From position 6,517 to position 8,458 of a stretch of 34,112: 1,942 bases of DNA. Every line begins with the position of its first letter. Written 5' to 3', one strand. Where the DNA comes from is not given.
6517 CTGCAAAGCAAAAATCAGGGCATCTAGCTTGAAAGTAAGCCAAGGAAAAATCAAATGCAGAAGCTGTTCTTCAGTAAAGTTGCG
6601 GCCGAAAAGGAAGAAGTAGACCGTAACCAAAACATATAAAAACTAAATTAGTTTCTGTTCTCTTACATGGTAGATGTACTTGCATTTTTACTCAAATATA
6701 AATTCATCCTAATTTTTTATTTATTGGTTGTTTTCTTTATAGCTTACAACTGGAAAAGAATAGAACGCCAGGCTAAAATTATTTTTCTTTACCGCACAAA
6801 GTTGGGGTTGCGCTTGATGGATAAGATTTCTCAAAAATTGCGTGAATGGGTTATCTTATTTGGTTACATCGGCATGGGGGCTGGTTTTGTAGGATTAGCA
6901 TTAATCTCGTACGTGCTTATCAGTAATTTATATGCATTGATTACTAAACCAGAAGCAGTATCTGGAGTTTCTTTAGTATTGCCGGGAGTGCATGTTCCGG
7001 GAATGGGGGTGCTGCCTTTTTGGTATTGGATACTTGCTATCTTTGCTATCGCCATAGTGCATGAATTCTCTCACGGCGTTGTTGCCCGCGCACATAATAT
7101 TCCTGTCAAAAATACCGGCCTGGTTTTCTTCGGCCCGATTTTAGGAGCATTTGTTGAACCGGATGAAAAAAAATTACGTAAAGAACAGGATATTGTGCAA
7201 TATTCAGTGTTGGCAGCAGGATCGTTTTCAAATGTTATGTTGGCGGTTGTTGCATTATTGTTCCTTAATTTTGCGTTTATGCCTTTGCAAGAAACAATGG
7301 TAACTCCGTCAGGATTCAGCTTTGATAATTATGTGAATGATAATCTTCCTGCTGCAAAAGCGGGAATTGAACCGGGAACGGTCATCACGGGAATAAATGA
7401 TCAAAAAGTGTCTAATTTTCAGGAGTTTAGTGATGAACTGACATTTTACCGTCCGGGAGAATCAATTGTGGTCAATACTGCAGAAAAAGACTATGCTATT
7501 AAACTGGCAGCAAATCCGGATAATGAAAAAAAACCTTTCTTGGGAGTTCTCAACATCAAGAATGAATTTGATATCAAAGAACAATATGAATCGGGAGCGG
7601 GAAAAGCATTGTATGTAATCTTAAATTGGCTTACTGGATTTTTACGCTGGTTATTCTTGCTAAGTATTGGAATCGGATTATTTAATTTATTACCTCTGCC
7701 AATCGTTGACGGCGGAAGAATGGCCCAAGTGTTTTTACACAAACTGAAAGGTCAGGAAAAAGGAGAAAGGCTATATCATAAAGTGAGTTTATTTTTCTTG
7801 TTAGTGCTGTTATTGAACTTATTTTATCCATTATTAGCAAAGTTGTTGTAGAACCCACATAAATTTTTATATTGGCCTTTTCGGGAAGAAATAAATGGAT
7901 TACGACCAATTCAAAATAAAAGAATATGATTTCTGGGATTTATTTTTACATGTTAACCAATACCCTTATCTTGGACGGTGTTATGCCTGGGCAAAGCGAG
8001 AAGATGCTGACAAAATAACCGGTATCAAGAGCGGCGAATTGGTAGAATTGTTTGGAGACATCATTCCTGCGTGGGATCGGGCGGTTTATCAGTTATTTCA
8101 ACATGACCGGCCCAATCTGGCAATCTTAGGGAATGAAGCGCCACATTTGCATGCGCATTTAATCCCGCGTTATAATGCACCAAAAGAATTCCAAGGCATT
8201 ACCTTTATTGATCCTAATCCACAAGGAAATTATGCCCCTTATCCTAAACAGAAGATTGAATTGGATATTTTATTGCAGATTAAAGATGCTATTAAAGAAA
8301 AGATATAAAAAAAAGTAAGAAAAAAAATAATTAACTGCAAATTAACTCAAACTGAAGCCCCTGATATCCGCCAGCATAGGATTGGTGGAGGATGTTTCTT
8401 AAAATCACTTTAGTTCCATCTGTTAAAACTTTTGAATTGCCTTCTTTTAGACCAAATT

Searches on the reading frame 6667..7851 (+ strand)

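Call 12: search_protein_families(library=pfam, proteins=[window:6667-7851:+], max_evalue=0.01)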
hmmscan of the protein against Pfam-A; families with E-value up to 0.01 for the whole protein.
window:6667-7851:+ (394 aa): 4 families
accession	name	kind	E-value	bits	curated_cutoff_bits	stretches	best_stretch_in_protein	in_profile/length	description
PF02163.28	Peptidase_M50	-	7.5e-25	88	27.2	1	121-381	2-221/221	Peptidase family M50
PF13180.12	PDZ_2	-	6.9e-06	26.7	27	1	223-270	19-66/80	PDZ domain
PF17820.7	PDZ_6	-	1.5e-05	25.1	27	1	221-258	3-40/54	PDZ domain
PF00595.29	PDZ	-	0.00063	20.5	23.2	1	223-253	32-62/81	PDZ domain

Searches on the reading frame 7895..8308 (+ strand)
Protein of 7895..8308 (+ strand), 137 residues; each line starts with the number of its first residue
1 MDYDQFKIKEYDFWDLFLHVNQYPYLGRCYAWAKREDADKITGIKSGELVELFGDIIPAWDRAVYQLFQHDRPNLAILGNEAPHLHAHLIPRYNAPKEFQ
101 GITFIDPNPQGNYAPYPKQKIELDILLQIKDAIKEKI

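Call 12: search_protein_families(library=pfam, proteins=[window:7895-8308:+], max_evalue=0.01)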
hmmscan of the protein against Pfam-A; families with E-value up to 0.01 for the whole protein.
window:7895-8308:+ (137 aa): 1 family
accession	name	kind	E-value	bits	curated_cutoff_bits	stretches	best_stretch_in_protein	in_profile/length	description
PF01230.28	HIT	-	0.0027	18.7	21.5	1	72-94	75-97/98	HIT domain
